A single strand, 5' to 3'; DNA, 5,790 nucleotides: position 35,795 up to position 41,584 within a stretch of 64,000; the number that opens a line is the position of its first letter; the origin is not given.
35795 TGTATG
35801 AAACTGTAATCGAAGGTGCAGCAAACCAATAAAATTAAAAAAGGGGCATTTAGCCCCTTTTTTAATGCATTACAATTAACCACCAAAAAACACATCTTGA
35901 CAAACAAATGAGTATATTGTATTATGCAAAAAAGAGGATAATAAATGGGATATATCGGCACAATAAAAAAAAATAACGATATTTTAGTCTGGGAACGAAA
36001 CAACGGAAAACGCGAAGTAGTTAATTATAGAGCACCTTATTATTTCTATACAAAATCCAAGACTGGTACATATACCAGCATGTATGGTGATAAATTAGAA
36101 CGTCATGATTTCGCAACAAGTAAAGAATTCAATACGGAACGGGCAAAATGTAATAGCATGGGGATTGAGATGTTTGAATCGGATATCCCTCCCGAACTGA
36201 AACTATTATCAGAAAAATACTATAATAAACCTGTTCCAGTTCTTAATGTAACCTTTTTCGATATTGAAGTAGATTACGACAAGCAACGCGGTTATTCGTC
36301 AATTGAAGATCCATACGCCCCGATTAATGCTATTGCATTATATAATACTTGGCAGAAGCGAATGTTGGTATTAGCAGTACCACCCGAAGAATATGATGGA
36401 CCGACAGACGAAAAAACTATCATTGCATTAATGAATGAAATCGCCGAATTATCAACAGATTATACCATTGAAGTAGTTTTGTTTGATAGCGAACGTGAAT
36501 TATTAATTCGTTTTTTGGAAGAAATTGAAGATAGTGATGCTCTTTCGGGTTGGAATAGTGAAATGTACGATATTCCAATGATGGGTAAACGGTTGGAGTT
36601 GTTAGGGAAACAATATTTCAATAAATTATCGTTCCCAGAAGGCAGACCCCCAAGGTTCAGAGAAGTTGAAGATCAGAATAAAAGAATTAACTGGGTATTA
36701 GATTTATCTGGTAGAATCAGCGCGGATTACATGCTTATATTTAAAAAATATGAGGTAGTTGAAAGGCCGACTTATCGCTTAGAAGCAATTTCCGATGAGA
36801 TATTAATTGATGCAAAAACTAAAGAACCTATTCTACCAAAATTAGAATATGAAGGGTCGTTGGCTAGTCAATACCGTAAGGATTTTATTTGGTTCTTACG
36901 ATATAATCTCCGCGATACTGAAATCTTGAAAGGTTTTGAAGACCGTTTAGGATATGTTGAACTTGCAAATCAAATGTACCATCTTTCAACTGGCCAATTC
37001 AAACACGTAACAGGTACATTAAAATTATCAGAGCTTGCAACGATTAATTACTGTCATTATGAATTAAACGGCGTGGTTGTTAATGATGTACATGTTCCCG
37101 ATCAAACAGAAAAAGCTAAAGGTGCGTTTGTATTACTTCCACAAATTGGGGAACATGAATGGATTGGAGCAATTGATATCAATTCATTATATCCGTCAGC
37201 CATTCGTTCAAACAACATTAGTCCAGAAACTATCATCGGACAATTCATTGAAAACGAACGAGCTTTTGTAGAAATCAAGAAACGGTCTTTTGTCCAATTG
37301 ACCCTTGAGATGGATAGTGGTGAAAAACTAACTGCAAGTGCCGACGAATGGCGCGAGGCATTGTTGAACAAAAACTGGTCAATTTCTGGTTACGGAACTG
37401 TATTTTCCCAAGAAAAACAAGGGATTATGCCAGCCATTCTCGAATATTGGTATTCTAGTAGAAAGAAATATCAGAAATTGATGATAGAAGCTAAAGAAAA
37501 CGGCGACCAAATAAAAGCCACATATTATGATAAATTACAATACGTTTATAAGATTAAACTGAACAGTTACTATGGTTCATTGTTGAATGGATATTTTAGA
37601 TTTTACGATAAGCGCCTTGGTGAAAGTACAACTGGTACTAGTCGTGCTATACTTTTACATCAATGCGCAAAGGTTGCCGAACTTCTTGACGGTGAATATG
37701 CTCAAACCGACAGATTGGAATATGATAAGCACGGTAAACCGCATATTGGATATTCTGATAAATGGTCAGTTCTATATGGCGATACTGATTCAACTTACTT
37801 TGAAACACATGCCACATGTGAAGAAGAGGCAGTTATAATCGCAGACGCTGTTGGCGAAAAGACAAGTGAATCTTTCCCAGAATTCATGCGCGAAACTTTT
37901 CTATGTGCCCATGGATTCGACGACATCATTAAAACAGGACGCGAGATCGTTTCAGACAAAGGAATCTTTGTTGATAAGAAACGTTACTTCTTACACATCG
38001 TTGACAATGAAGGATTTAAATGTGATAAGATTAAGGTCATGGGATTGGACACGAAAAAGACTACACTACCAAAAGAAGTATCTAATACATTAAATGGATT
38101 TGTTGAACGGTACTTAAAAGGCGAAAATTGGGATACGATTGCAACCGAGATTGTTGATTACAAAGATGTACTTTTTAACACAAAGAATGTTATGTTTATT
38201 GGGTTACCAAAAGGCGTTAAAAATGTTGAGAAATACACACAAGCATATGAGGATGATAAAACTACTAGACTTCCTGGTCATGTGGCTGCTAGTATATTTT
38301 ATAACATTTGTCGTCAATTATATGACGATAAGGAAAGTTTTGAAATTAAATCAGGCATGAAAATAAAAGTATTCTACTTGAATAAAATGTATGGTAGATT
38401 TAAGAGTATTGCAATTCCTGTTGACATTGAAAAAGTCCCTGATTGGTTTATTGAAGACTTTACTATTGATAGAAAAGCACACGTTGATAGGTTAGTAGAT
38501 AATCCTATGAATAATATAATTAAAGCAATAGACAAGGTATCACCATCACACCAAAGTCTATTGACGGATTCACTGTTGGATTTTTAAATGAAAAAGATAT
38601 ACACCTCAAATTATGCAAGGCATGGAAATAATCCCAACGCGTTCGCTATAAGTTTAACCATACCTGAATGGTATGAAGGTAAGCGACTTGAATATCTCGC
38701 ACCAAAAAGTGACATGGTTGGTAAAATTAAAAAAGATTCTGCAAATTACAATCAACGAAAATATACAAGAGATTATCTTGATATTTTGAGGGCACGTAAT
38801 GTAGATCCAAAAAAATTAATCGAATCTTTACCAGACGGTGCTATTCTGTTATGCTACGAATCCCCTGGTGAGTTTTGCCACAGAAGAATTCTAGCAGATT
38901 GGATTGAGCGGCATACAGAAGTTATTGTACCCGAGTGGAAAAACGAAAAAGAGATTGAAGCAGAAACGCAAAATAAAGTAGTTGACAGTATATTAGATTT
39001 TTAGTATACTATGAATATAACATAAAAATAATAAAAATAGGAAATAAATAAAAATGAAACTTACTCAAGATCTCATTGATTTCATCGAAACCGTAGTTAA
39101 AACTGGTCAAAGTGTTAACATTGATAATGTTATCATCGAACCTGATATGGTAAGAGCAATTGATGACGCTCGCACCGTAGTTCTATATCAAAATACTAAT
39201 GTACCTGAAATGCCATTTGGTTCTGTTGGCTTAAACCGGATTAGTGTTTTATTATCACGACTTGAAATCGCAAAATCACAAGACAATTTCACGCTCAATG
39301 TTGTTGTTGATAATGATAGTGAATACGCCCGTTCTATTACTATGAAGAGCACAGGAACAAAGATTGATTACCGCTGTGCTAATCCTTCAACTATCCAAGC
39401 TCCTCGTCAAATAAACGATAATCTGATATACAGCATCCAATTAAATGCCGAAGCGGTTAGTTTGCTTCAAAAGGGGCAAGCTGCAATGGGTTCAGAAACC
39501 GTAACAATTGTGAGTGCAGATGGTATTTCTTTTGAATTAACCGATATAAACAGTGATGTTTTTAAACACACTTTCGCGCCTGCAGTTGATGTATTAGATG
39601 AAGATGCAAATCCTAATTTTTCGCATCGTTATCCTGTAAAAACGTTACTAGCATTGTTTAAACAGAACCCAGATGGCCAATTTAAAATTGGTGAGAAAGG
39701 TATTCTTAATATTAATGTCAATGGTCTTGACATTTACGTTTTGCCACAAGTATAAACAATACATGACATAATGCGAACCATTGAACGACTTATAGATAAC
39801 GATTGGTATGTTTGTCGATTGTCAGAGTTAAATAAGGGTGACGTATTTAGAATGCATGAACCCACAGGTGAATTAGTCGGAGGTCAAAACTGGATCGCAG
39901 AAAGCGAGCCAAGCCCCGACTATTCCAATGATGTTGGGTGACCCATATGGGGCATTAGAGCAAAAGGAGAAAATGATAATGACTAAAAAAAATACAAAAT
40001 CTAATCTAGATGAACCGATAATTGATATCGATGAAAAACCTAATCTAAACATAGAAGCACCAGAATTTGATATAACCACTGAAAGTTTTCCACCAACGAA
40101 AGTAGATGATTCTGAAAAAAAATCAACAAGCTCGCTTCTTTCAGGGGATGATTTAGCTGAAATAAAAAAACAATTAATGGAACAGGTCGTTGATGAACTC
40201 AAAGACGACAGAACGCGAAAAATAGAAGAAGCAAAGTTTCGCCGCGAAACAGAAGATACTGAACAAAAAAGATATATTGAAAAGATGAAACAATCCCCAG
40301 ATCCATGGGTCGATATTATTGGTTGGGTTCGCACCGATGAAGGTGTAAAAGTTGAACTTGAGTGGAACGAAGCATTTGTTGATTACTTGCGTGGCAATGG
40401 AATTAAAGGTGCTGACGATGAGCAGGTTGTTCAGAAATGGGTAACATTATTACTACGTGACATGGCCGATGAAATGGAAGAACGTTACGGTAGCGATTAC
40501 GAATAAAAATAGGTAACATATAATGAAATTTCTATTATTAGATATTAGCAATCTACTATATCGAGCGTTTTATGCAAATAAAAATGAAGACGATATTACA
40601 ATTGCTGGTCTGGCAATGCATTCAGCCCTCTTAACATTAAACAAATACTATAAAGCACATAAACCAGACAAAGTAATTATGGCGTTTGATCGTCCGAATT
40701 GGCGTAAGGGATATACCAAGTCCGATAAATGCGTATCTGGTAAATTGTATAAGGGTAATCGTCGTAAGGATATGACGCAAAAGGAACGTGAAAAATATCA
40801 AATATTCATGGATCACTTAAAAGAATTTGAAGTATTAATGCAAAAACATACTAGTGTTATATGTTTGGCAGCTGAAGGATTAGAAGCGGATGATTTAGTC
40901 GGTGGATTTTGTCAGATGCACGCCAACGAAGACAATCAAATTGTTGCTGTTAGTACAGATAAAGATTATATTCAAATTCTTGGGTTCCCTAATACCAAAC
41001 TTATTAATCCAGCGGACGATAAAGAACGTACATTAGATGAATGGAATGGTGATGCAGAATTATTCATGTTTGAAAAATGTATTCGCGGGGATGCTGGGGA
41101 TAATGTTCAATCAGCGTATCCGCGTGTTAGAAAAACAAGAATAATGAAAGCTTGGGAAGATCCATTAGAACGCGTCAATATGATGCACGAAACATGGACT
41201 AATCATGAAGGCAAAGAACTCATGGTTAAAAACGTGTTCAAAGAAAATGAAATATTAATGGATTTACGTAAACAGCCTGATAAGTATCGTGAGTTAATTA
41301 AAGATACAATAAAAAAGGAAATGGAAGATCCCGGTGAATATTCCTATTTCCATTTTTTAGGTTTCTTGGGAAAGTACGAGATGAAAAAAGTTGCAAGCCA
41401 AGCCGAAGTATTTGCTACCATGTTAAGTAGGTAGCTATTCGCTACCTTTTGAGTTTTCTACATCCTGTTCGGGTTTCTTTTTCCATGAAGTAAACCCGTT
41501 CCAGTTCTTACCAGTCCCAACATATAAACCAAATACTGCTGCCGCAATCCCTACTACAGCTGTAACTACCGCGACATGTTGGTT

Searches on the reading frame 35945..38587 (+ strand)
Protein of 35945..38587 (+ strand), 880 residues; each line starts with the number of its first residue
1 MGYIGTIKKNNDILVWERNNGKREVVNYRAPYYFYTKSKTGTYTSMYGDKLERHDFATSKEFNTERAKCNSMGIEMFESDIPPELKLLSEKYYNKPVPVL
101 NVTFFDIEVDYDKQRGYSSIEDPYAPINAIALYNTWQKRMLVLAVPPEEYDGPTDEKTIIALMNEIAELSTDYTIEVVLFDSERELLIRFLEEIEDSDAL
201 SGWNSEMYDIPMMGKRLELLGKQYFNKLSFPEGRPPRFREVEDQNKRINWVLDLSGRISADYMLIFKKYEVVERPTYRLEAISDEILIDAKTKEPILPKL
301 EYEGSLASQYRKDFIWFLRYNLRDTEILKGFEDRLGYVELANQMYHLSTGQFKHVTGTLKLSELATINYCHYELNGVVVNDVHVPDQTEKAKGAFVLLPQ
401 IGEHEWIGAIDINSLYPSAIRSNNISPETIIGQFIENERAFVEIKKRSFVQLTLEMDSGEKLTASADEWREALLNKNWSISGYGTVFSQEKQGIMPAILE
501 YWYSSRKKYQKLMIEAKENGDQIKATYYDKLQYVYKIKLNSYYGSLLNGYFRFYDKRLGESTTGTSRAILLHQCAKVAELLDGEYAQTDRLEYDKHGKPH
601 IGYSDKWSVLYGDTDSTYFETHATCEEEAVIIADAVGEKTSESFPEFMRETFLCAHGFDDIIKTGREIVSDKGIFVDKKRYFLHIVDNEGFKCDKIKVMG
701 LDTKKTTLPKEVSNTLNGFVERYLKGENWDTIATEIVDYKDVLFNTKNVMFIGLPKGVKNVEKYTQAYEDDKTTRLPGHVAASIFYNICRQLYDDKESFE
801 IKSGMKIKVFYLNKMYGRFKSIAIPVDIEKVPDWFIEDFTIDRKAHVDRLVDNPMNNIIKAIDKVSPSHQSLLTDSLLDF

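Call 66: search_protein_families(library=pfam, proteins=[window:35945-38587:+], max_evalue=0.01)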
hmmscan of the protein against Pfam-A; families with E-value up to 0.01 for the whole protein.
window:35945-38587:+ (880 aa): 3 families
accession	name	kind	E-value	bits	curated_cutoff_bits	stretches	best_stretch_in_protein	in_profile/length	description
PF00136.26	DNA_pol_B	-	1.4e-32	113.6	23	1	376-742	27-330/453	DNA polymerase family B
PF03104.25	DNA_pol_B_exo1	-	7.1e-12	45.7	23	1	84-282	45-242/242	DNA polymerase family B, exonuclease domain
PF20286.3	divDNApol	-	5.1e-05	22.1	25.7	1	488-568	98-178/705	Divergent Family B DNA polymerase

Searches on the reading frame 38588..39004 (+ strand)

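Call 46: search_protein_families(library=pfam, proteins=[window:38588-39004:+], max_evalue=0.01)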
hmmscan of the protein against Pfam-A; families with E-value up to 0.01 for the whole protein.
window:38588-39004:+ (138 aa): 2 families
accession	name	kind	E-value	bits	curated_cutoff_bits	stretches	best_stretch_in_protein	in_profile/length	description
PF22751.1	DUF488-N3a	-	2.6e-07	31.4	27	1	33-109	38-117/118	Active DUF488-N3 subclade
PF04343.18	DUF488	-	2.6e-05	25.3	22.2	1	34-106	50-121/121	Domain of unknown function DUF488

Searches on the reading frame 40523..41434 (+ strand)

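Call 66: search_protein_families(library=pfam, proteins=[window:40523-41434:+], max_evalue=0.01)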
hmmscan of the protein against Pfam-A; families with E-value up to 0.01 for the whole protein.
window:40523-41434:+ (303 aa): 1 family
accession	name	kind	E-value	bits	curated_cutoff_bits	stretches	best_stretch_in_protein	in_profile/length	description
PF02739.22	5_3_exonuc_N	-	1.2e-19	71.1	34.3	1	2-166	1-150/164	5'-3' exonuclease, N-terminal resolvase-like domain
